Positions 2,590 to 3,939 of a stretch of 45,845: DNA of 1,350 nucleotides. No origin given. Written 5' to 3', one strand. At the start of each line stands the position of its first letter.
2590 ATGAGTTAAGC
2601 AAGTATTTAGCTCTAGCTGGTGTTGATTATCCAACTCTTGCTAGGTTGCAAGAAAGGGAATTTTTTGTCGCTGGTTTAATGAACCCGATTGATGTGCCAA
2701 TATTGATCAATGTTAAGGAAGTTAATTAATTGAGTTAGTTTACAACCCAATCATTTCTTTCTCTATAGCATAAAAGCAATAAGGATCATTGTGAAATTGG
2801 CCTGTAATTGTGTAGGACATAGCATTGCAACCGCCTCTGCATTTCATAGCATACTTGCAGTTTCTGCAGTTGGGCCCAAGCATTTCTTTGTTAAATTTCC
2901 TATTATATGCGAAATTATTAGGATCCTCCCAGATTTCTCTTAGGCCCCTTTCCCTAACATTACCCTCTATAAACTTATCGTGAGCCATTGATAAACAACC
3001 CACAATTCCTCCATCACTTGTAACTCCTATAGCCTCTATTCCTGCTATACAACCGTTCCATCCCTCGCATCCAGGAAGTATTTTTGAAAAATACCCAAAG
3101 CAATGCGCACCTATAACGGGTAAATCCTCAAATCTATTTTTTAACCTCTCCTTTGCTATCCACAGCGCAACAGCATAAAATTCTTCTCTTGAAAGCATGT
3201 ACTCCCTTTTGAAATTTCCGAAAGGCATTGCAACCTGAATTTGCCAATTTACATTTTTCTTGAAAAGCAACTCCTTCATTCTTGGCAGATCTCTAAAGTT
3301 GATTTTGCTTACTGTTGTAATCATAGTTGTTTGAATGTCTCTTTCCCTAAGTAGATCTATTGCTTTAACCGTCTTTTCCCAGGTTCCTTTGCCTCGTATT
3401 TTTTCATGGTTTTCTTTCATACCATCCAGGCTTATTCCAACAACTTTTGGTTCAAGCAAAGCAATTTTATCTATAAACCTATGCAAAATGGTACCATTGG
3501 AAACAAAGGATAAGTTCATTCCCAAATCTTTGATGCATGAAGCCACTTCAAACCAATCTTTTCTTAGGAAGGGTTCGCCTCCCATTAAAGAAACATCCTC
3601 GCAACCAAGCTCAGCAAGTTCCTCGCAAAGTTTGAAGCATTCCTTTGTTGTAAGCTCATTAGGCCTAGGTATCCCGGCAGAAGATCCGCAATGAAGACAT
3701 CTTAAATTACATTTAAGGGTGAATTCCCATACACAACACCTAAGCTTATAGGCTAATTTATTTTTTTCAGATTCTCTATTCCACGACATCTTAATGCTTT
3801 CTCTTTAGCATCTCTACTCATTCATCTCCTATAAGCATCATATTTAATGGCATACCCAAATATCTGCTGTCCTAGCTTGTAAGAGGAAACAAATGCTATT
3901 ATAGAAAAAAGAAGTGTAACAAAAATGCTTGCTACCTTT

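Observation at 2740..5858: Four-gene operon: SAM methyltransferase-TPR, two paralogous small membrane proteins, radical SAM/SPASM maturase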

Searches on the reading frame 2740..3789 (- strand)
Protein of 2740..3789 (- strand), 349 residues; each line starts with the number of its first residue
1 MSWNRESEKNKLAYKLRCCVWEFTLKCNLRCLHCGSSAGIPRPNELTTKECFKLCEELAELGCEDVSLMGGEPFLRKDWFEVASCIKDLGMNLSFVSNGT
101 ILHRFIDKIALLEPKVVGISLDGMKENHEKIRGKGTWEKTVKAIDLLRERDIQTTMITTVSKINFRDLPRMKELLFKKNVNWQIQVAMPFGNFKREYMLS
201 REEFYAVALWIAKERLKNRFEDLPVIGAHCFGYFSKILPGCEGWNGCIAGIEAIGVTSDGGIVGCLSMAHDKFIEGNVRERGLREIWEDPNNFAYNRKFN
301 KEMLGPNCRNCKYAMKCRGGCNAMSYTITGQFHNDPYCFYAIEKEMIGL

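Call 3: search_protein_families(library=pfam, proteins=[window:2740-3789:-], max_evalue=0.01)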
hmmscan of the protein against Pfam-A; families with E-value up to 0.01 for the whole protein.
window:2740-3789:- (349 aa): 3 families
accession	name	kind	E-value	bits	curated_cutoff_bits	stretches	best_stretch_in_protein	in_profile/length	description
PF04055.27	Radical_SAM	-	2.3e-27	96.7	29.5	1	22-175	2-166/166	Radical SAM superfamily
PF13186.11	SPASM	-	6.9e-09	36.3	21.5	1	247-312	1-67/67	Iron-sulfur cluster-binding domain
PF13353.11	Fer4_12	-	0.00011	23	22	1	17-129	7-121/137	4Fe-4S single cluster domain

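Call 4: search_protein_families(library=ncbifam, proteins=[window:2740-3789:-], max_evalue=0.01)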
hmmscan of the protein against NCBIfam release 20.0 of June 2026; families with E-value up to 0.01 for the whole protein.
window:2740-3789:- (349 aa): 76 families (the best 25 are shown)
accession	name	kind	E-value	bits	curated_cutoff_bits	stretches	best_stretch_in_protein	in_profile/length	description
TIGR04103.1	rSAM_nif11_3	equivalog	1e-62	212.1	725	1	14-340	2-344/412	nif11-class peptide radical SAM maturase 3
TIGR03913.1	rad_SAM_trio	equivalog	5.5e-59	199.8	591.75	1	19-342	21-356/477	GDL motif peptide-associated radical SAM/SPASM maturase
TIGR04133.1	rSAM_w_lipo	hypoth_equivalog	2.5e-42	145.1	425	1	9-321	16-331/350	TIGR04133 family radical SAM/SPASM protein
TIGR04545.1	rSAM_ahbD_hemeb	equivalog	4.5e-42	144.7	500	2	20-219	3-209/339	heme b synthase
TIGR03962.1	mycofact_rSAM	equivalog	3.1e-41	141.7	265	1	18-342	13-335/339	mycofactocin radical SAM maturase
TIGR04051.1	rSAM_NirJ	equivalog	6.2e-40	137.2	515.45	2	19-181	4-169/354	heme d1 biosynthesis radical SAM protein NirJ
TIGR04053.2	TIGR04053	equivalog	1.3e-39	136.5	395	2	19-213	10-212/366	TIGR04053 family radical SAM/SPASM domain-containing protein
TIGR04250.1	SCM_rSAM_ScmE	equivalog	2.1e-39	135.4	400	2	22-177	8-167/358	SynChlorMet cassette radical SAM/SPASM protein ScmE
TIGR04546.1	rSAM_ahbC_deAc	equivalog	1.2e-38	132.9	650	2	18-180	40-205/390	12,18-didecarboxysiroheme deacetylase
NF045574.1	sacti_mat_StsB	exception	9.7e-37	126.9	625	1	13-332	92-406/466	StsB family radical SAM/SPASM domain sactipeptide maturase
TIGR04347.1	pseudo_SAM_Halo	equivalog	8.9e-36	124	525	2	18-181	39-205/390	TIGR04347 family pseudo-SAM/SPASM protein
TIGR04055.1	rSAM_NirJ2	equivalog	6.3e-35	121.2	500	1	20-340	3-324/326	putative heme d1 biosynthesis radical SAM protein NirJ2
TIGR04054.1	rSAM_NirJ1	equivalog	1.2e-34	119.6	650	2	18-181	37-203/387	putative heme d1 biosynthesis radical SAM protein NirJ1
NF050035.1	rSAM_WgK_link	exception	1.7e-33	116.1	650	2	23-218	15-216/367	radical SAM/SPASM peptide maturase WgkB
TIGR04303.1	GeoRSP_rSAM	equivalog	5.5e-28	98.5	400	1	21-339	9-325/325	GeoRSP system radical SAM/SPASM protein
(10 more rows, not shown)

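Call 7: find_homologous_proteins(query=window:2740-3789:-, max_evalue=1e-20)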
Query window:2740-3789:- (349 aa): 786 proteins with E <= 1e-20 among 2824 candidates; the best 120 are listed.
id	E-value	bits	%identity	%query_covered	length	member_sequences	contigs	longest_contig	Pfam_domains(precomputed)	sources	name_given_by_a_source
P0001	2.5e-215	732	88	97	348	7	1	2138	PF13186.12,PF04055.28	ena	-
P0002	2.0e-194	664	82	96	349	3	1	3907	PF13186.12,PF04055.28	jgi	-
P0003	8.8e-192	655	79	97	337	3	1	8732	PF13186.12,PF04055.28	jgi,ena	-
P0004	2.4e-191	653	79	96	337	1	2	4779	PF13186.12,PF04055.28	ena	-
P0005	2.9e-190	650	80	97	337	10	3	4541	PF13186.12,PF04055.28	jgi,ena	-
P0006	7.3e-188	642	77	97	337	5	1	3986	PF13186.12,PF04055.28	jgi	jgi:radical SAM protein with 4Fe4S-binding SPASM domain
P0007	2.4e-186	637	76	97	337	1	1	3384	PF13186.12,PF04055.28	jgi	jgi:radical SAM protein with 4Fe4S-binding SPASM domain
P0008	2.7e-186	637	76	96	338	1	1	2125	PF13186.12,PF04055.28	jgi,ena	-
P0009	4.2e-186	636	79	95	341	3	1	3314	PF13186.12,PF04055.28,PF13353.12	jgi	-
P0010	4.8e-186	636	76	97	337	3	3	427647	PF13186.12,PF04055.28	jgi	jgi:radical SAM protein with 4Fe4S-binding SPASM domain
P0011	5.8e-186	636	76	96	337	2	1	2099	PF13186.12,PF04055.28,PF13353.12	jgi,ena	-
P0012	1.2e-185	635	77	96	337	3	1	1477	PF13186.12,PF04055.28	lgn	-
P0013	5.2e-185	633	76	97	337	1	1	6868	PF13186.12,PF04055.28,PF13353.12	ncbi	-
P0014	1.3e-184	631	75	97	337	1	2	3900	PF13186.12,PF04055.28,PF13353.12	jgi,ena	-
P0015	3.8e-184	630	76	96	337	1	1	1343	PF13186.12,PF04055.28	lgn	-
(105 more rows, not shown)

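Call 9: find_related_loci(query=A1, collection=genome_contigs, flank=7000)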
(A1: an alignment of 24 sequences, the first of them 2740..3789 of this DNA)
Query A1 (349 aa) in genome_contigs; peptide patterns used: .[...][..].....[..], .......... (x = any residue, [..] = any of these).
600 stretches matched a pattern (row limit reached: there are more); 589 encode a relative of the query (tblastn E <= 1e-3); the best 80 are kept; 80 distinct loci.
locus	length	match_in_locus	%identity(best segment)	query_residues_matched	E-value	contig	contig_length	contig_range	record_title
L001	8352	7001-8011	67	12-347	3e-161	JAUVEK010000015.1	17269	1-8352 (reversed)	MAG: Candidatus Nanohalarchaeota archaeon isolate CSMAG_321 CSMAG_321_k141_2413010_length_17269_cov_20.7428, whole genom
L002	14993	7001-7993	67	12-343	1e-159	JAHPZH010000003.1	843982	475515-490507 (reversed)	MAG: Candidatus Helarchaeota archaeon isolate LW55_61 NODE_7_length_843982_cov_15.146936, whole genome shotgun sequence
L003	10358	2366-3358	66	15-345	9e-156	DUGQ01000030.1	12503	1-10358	TPA_asm: Thermoplasmata archaeon isolate UBA10834 contig_10370, whole genome shotgun sequence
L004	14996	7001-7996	62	13-345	9e-149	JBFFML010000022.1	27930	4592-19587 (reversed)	MAG: Thermoplasmata archaeon isolate Mix_mud18.2022.04.47 k141_2683594_length_27930_cov_22.6256, whole genome shotgun se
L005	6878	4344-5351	61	12-348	1e-144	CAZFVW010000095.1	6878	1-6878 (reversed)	MAG TPA_asm: uncultured Thermoplasmata archaeon isolate SRP141376_co2_58 genome assembly, contig: NODE_19145_length_6878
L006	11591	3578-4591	58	10-347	6e-140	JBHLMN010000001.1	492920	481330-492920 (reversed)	MAG: Promethearchaeota archaeon isolate DZ2M.341 DZ2M.341@7, whole genome shotgun sequence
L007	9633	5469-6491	57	7-347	5e-140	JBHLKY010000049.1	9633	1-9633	MAG: Candidatus Hermodarchaeota archaeon isolate DZ1M.253 DZ1M.253@30841, whole genome shotgun sequence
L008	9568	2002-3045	58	1-349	5e-138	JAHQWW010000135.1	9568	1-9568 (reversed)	MAG: Candidatus Hodarchaeota archaeon isolate WORE3 WOR324_NODE_670_length_9568_cov_4.80982_ID_1339, whole genome shotgu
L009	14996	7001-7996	56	16-347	1e-127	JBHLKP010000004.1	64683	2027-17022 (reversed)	MAG: Candidatus Hodarchaeota archaeon isolate DZ1M.117 DZ1M.117@1169, whole genome shotgun sequence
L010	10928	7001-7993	54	13-344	2e-124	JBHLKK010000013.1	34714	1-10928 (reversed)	MAG: Candidatus Hodarchaeota archaeon isolate DZ1B.307 DZ1B.307@2640, whole genome shotgun sequence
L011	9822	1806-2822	52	14-347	6e-113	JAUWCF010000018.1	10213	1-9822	MAG: Thermoplasmatota archaeon isolate CSMAG_2131 CSMAG_2131_k141_716914_length_10213_cov_18.0000, whole genome shotgun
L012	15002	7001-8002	51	20-348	2e-111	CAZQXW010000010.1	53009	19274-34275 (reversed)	MAG TPA_asm: uncultured Thermoplasmatales archaeon isolate SRP332253_co2_211 genome assembly, contig: NODE_514_length_53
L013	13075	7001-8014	48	14-346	3e-106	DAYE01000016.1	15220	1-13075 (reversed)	MAG TPA_asm: Euryarchaeota archaeon UBA33 UBA33_contig_9118, whole genome shotgun sequence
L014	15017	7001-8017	48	14-345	8e-103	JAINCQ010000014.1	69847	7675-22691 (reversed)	MAG: Elusimicrobiota bacterium isolate BIN6 1948, whole genome shotgun sequence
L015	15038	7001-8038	61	3-349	7e-155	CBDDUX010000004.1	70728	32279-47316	MAG: Thermoplasmatota archaeon isolate Protein_d157_A_EX4484-6 genome assembly, contig: E3_1_d157_spades_c_000000000124,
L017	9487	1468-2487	47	14-346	1e-98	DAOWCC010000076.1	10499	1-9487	MAG TPA_asm: Elusimicrobiota bacterium isolate CSMAG_1877 CSMAG_1877_k141_3184524_length_10499_cov_10.1180, whole genome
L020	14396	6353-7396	45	1-346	3e-97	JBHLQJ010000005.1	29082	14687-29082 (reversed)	MAG: Candidatus Thorarchaeota archaeon isolate LCG1B.521 LCG1B.521@8653, whole genome shotgun sequence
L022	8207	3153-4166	45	14-344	2e-96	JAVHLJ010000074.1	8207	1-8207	MAG: Elusimicrobiales bacterium isolate Ess09-09 NODE_74_length_8207_cov_11.385304, whole genome shotgun sequence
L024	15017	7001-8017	46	14-346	2e-95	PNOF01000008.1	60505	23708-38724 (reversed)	MAG: Syntrophus sp. (in: bacteria) isolate SW.3.55 SW_1000235_60505, whole genome shotgun sequence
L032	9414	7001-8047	40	5-346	1e-80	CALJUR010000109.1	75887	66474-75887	MAG TPA_asm: uncultured Myxococcales bacterium isolate SRR6007444_bin.12_CONCOCT_v1.1_MAG genome assembly, contig: ERZ72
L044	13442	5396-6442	38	10-343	2e-70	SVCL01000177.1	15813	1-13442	MAG: Clostridium sp. isolate SIG253 k141_711119, whole genome shotgun sequence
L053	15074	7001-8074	37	11-348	4e-66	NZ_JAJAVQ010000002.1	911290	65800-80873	Rheinheimera aquimaris strain KCTC 12840 Raq_2, whole genome shotgun sequence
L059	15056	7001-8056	35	15-349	2e-61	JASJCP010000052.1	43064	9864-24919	MAG: Xenococcaceae cyanobacterium MO_167.B27 MO_167.c_718, whole genome shotgun sequence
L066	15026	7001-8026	36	20-349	1e-59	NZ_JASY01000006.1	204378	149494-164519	Flavobacterium chungangense LMG 26729 Contig_06, whole genome shotgun sequence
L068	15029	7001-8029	33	20-349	3e-59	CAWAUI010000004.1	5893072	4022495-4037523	MAG: Thermoanaerobaculaceae bacterium isolate MFD09730.bin.2.32 genome assembly, contig: contig_588, whole genome shotgu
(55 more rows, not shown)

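Call 21: search_solved_structures(query=window:2740-3789:-, max_evalue=0.00001)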
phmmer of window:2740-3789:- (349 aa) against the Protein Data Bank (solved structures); distinct sequences matched with E-value up to 0.00001: 9.
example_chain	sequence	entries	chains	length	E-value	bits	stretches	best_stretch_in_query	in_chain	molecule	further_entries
6efn_A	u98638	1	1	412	4.2e-17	65.2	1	17-168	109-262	Sporulation killing factor maturation protein SkfB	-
6c8v_A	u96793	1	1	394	2.9e-16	62.4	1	21-339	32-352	Coenzyme PQQ synthesis protein E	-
7vob_C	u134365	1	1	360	3.6e-08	35.8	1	26-185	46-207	Cytosylglucuronate decarboxylase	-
7voc_C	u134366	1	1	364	3.7e-08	35.8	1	26-185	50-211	Cytosylglucuronate decarboxylase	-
4k37_A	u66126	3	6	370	4.1e-08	35.7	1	65-323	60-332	Anaerobic sulfatase-maturating enzyme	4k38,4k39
4k36_A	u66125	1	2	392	5.4e-08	35.3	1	65-323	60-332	Anaerobic sulfatase-maturating enzyme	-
2fb2_A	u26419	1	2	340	1.2e-07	34.1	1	7-156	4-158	Molybdenum cofactor biosynthesis protein A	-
1tv7_A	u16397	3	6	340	5.2e-07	32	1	8-156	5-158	Molybdenum cofactor biosynthesis protein A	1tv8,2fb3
9dfw_A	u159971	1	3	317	5.9e-06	28.5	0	21-166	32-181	Radical SAM core domain-containing protein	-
